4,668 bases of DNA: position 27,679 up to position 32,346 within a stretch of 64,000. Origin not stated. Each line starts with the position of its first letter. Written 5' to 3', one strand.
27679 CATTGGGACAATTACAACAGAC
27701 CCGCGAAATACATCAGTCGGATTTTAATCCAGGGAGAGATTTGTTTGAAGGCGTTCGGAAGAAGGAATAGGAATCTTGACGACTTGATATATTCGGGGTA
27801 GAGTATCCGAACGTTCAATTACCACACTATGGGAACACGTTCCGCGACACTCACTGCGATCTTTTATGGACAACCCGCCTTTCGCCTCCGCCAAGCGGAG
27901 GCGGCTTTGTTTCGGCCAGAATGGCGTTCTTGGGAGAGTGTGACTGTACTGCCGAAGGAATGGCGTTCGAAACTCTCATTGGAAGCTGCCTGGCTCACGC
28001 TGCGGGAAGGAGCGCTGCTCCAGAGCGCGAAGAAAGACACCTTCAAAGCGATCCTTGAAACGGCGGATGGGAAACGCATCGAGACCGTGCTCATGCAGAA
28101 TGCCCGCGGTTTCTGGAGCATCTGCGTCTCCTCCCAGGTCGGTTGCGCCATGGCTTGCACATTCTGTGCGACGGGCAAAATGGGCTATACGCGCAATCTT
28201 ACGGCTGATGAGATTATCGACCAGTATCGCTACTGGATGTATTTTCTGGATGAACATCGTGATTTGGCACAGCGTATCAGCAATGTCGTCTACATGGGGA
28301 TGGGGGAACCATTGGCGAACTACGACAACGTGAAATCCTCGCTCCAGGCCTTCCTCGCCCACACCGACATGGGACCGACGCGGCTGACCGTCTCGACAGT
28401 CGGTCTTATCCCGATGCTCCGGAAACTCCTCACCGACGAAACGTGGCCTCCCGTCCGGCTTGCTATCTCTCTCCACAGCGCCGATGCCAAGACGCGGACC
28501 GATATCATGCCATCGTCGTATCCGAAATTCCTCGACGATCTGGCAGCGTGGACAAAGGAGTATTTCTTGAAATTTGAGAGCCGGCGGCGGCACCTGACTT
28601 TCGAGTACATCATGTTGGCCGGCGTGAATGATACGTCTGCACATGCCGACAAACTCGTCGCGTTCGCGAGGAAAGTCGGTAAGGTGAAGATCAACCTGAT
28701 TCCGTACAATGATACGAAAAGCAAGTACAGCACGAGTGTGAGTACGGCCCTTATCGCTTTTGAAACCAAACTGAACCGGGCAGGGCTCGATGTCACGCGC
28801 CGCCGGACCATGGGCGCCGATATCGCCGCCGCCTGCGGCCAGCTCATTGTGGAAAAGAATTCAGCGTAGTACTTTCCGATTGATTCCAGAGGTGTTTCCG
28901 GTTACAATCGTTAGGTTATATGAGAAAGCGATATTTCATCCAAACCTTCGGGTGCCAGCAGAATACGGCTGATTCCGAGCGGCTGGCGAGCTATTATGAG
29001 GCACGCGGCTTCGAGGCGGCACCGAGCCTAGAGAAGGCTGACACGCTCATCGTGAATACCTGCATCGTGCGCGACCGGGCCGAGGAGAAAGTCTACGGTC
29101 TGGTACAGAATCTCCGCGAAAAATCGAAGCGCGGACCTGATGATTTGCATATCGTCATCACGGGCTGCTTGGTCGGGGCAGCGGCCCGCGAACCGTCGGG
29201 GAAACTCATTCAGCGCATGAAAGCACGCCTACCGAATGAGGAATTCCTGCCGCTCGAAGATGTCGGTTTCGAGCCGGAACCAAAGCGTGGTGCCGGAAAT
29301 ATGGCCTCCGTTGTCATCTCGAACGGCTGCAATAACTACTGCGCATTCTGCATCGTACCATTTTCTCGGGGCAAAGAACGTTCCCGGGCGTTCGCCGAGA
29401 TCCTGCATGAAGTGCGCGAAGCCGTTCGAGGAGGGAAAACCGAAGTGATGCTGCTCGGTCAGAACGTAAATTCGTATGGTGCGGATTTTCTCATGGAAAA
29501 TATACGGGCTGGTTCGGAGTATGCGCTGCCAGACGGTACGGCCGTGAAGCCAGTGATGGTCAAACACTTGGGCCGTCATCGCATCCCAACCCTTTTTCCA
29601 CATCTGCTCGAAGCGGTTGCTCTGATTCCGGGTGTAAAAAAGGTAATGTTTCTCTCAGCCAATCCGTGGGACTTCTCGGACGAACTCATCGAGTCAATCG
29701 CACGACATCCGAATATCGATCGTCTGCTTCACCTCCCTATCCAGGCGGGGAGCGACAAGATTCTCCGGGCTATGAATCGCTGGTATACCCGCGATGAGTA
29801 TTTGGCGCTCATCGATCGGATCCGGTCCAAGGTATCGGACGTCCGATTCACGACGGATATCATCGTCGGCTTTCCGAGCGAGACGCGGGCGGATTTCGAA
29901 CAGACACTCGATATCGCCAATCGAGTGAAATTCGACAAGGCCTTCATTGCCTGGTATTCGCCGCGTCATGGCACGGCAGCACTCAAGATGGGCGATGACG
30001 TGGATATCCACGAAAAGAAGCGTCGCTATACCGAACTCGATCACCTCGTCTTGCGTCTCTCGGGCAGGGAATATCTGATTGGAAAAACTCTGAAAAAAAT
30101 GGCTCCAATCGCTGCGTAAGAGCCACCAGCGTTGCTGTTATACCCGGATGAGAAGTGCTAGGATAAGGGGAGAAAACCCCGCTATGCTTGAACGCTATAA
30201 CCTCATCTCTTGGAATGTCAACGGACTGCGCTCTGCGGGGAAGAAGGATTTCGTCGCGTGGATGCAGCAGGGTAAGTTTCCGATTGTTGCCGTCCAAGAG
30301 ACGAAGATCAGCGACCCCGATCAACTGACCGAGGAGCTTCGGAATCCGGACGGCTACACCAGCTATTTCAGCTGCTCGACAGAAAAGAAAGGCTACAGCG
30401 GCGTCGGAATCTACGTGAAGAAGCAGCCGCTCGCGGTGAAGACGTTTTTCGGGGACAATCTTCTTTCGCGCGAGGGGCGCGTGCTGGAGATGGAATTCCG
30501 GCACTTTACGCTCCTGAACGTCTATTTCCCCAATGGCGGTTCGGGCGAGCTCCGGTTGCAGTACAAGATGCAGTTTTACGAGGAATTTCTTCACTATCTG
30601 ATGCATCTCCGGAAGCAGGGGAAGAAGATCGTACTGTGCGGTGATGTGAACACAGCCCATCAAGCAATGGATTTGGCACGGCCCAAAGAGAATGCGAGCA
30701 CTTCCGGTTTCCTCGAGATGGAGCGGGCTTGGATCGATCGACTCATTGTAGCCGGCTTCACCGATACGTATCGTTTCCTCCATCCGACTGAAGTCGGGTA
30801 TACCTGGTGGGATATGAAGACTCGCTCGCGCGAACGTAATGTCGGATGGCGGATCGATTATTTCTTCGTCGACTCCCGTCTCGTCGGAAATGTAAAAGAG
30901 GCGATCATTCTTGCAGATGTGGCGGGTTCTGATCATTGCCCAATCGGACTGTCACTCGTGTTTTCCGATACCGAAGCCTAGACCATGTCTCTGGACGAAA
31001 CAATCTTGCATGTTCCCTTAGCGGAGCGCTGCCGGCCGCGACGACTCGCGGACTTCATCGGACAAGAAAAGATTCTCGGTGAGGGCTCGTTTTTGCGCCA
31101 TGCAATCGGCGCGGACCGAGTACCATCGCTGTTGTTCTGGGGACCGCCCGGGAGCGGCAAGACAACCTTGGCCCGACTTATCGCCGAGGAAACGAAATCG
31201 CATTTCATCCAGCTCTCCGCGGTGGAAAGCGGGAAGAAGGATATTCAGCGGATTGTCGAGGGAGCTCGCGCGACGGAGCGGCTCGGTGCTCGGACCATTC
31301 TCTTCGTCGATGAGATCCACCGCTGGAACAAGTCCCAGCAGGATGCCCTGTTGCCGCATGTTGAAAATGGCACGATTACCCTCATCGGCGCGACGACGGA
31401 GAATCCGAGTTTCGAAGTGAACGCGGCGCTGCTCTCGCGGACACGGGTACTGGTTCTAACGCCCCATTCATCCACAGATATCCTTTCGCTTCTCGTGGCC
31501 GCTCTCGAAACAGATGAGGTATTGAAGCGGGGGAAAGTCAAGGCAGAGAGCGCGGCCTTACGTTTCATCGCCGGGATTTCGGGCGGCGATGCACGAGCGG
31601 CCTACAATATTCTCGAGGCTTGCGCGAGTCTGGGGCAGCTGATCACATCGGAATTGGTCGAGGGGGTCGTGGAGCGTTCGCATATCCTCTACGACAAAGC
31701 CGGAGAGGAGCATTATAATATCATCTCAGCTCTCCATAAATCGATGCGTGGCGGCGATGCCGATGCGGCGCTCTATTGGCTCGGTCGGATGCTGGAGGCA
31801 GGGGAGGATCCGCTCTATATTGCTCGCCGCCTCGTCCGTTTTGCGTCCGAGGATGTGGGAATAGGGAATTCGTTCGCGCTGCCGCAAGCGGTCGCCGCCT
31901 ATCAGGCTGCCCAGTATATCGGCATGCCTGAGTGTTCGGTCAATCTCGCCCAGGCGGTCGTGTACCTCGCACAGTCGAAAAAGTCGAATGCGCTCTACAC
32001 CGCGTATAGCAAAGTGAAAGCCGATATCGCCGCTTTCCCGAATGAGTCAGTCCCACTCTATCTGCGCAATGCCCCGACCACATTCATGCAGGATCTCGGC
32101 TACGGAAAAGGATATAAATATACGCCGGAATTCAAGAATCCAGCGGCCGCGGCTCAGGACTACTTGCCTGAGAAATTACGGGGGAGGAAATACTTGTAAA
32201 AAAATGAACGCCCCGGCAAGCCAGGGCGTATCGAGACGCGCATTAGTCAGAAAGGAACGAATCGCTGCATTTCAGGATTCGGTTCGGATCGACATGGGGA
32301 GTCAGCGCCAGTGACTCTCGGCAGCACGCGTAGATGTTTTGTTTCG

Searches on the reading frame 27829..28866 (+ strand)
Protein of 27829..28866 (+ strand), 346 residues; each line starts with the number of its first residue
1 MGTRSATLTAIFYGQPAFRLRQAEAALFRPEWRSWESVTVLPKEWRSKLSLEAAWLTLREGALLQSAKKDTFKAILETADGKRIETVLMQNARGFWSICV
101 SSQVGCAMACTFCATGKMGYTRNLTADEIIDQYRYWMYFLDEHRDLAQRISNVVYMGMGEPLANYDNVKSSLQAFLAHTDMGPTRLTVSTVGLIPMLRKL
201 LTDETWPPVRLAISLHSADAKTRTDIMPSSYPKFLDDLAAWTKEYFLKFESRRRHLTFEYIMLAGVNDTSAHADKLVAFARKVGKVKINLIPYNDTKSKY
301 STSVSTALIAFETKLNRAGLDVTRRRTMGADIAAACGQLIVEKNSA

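Call 12: search_protein_families(library=pfam, proteins=[window:27829-28866:+])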
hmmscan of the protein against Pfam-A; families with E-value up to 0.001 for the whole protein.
window:27829-28866:+ (346 aa): 1 family
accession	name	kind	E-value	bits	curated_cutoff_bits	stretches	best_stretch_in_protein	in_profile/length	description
PF04055.27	Radical_SAM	-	1.2e-10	42.2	29.5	1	101-268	2-156/166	Radical SAM superfamily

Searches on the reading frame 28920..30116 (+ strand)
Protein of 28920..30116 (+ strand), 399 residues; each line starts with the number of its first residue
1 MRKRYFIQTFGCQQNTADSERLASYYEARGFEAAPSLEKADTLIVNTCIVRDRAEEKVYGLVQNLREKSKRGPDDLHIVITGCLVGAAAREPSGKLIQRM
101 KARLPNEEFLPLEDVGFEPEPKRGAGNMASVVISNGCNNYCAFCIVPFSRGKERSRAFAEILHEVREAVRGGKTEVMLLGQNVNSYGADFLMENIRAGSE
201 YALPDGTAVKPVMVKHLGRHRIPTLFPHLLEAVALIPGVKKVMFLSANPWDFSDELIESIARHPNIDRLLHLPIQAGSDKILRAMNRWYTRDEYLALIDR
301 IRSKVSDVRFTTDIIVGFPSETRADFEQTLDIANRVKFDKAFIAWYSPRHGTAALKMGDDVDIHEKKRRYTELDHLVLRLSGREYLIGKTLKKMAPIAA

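Call 12: search_protein_families(library=pfam, proteins=[window:28920-30116:+])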
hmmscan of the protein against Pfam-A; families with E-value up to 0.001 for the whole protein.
window:28920-30116:+ (399 aa): 2 families
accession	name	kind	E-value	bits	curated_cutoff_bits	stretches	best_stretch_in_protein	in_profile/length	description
PF04055.27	Radical_SAM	-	4.4e-27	95.7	29.5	1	131-331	1-164/166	Radical SAM superfamily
PF00919.26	UPF0004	-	5.7e-22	78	27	1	4-89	1-83/98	Uncharacterized protein family UPF0004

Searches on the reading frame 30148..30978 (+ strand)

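Call 15: search_protein_families(library=pfam, proteins=[window:30148-30978:+])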
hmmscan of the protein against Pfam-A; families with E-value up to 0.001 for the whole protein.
window:30148-30978:+ (277 aa): 1 family
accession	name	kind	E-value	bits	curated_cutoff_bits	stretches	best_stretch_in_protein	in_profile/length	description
PF03372.29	Exo_endo_phos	-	1.5e-28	100.5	24.5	1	20-263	1-225/225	Endonuclease/Exonuclease/phosphatase family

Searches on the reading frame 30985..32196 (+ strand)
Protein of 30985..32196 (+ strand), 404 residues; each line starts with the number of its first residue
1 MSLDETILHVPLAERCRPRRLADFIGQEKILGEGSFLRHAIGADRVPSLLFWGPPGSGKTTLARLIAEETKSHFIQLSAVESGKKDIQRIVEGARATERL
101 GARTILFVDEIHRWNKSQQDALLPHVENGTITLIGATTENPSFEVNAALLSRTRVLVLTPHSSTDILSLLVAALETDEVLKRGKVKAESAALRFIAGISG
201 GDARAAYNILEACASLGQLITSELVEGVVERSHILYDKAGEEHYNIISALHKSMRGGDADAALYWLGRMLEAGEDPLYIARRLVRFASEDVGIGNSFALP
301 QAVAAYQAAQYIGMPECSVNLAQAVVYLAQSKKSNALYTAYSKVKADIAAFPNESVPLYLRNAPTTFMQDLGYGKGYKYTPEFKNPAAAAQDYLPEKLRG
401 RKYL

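Call 9: search_protein_families(library=pfam, proteins=[window:30985-32196:+])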
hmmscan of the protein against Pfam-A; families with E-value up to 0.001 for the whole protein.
window:30985-32196:+ (404 aa): 13 families
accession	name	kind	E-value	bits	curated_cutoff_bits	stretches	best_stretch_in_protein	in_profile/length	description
PF12002.13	MgsA_C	-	1.9e-55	187.7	27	1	256-403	1-147/167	MgsA AAA+ ATPase C terminal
PF16193.11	AAA_assoc_2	-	8.4e-23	80.9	34.3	1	183-255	3-81/81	AAA C-terminal domain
PF00004.35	AAA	-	5.5e-18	66.1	21.2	1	49-155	1-125/131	ATPase family associated with various cellular activities (AAA)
PF05496.18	RuvB_N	-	8.8e-16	58.5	27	1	17-134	2-116/159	Holliday junction DNA helicase RuvB P-loop domain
PF07728.20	AAA_5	-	5.5e-07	30.1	22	1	49-140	2-104/139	AAA domain (dynein-related subfamily)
PF01078.27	Mg_chelatase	-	7.6e-06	25.9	20.3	0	48-68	24-48/207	Magnesium chelatase, subunit ChlI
PF13173.12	AAA_14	-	8.1e-06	26.3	27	1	50-164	6-126/129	AAA domain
PF00158.32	Sigma54_activat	-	8.5e-06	26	20.2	0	50-140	26-131/168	Sigma-54 interaction domain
PF13191.12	AAA_16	-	2.3e-05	25.4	32.6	0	40-76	18-57/167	AAA ATPase domain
PF14532.12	Sigma54_activ_2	-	7.4e-05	23.4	25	1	49-129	24-96/138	Sigma-54 interaction domain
PF13401.12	AAA_22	-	0.0001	23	27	0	48-80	7-42/130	AAA domain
PF07724.20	AAA_2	-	0.00016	22.2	27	1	47-132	4-105/166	AAA domain (Cdc48 subfamily)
PF05673.19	DUF815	-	0.00025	20.7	23.8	1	48-112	55-117/249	Protein of unknown function (DUF815)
